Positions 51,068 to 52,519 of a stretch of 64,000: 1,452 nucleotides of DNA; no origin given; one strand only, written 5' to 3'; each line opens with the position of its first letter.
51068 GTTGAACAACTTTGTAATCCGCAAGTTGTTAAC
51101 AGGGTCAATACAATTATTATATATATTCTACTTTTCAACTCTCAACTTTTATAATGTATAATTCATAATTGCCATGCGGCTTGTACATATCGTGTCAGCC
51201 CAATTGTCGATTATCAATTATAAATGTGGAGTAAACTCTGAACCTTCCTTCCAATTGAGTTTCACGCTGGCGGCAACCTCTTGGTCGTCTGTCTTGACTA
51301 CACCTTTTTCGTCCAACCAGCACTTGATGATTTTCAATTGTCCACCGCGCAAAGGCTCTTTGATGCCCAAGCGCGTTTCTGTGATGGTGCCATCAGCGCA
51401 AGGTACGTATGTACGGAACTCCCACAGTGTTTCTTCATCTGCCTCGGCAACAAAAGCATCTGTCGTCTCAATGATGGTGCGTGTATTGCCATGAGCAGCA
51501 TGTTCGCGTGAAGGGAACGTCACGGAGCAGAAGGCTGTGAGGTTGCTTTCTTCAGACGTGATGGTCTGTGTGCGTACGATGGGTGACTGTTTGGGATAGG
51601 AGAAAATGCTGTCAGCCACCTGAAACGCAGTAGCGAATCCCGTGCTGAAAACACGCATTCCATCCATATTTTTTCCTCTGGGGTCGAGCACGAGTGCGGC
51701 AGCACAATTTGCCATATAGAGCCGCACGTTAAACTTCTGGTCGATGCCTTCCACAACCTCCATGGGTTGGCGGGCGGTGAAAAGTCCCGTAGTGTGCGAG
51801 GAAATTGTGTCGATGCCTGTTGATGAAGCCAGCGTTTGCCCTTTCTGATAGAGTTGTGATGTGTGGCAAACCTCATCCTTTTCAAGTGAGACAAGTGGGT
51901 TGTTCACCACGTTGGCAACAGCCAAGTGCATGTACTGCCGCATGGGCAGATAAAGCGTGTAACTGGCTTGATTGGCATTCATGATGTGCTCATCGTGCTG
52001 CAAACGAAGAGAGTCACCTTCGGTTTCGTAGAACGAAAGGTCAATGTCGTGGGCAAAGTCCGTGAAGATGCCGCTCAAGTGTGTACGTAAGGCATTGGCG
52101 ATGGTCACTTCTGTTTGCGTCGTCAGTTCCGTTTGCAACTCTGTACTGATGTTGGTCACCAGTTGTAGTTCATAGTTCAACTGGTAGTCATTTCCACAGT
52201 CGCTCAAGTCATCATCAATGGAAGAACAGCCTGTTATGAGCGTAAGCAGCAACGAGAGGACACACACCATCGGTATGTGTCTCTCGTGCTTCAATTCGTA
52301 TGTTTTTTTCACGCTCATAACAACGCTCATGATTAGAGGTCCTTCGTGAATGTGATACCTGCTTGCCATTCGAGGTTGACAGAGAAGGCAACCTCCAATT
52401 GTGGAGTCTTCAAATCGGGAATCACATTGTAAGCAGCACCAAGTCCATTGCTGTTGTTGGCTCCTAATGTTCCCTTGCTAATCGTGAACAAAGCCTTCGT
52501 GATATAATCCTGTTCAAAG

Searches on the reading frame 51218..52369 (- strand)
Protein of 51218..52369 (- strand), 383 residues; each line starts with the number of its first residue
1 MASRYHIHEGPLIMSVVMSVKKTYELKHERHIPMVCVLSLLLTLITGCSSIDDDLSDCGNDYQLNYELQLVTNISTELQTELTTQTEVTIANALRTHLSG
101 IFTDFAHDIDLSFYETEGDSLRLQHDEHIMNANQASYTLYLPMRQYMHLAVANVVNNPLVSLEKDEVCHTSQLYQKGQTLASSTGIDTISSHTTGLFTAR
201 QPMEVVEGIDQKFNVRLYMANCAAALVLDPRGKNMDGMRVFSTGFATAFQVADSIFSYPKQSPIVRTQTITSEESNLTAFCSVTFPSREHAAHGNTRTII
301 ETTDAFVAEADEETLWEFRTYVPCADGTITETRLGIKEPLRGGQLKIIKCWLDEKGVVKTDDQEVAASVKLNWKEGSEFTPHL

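Call 10: search_protein_families(library=pfam, proteins=[window:51218-52369:-], max_evalue=0.01)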
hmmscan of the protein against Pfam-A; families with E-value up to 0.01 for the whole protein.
window:51218-52369:- (383 aa): 0 families

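Call 15: search_protein_families(library=ncbifam, proteins=[window:51218-52369:-], max_evalue=1)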
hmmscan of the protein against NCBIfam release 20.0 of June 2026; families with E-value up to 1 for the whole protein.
window:51218-52369:- (383 aa): 1 family
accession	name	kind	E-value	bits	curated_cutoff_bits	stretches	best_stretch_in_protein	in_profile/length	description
NF038314.1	epimerase_MslH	equivalog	0.11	10.9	700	1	182-249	158-224/439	lasso peptide C-terminal Trp epimerase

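Call 81: search_protein_families(library=pfam, alignment_id=A7, max_evalue=1)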
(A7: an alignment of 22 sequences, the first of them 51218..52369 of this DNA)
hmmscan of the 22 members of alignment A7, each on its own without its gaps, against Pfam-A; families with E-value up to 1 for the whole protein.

A. member 1, window:51218-52369:- (383 aa): 0 families

B. families by the number of members that match (of 22 scanned): 11 families
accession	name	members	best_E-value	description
PF08842.16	Mfa2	8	3.5e-06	Fimbrillin-A associated anchor proteins Mfa1 and Mfa2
PF08139.17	LPAM_1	2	0.24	Prokaryotic membrane lipoprotein lipid attachment site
PF17027.11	Bromo_TP_like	1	0.039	Histone-fold protein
PF24591.1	Phage_YunG-like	1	0.039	Phage YunG-like protein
PF12123.13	CBD_PlyG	1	0.065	PlyG Cell wall binding domain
PF12362.13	DUF3646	1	0.071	DNA polymerase III gamma and tau subunits C terminal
PF11486.13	DUF3212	1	0.11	Protein of unknown function (DUF3212)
PF20704.4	KH_NucS_shadow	1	0.12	NucS shadow ORF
PF06076.17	Orthopox_F14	1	0.12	Orthopoxvirus F14 protein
PF05997.17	Nop52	1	0.15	Nucleolar protein,Nop52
PF10264.15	Stork_head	1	0.16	Winged helix Storkhead-box1 domain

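Call 82: search_solved_structures(query=A7, max_evalue=10, show_alignments=1)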
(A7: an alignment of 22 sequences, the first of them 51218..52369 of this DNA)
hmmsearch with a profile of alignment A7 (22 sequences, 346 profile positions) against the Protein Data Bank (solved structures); distinct sequences matched with E-value up to 10: 0.

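Call 87: search_protein_families(library=ncbifam, alignment_id=A7, max_evalue=1)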
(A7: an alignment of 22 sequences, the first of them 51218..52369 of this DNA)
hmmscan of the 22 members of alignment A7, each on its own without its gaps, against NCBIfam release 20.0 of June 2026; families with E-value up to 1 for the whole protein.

A. member 1, window:51218-52369:- (383 aa): 1 family
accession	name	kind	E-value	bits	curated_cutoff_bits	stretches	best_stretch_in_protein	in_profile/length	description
NF038314.1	epimerase_MslH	equivalog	0.11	10.9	700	1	182-249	158-224/439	lasso peptide C-terminal Trp epimerase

B. families by the number of members that match (of 22 scanned): 7 families
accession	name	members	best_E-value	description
TIGR00726.1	TIGR00726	1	0.026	peptidoglycan editing factor PgeF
NF050122.1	bc1_QcrC_actin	1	0.079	cytochrome bc1 complex diheme cytochrome c subunit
NF041667.1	GvpU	1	0.086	gas vesicle accessory protein GvpU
NF038314.1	epimerase_MslH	1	0.11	lasso peptide C-terminal Trp epimerase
NF008423.0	PRK11251.1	1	0.11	osmotically-inducible lipoprotein OsmE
NF045573.1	Hepsulflyase_CFB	1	0.16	heparin-sulfate lyase HepC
NF053876.1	DS32_2_antiphage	1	0.16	NADAR family anti-phage protein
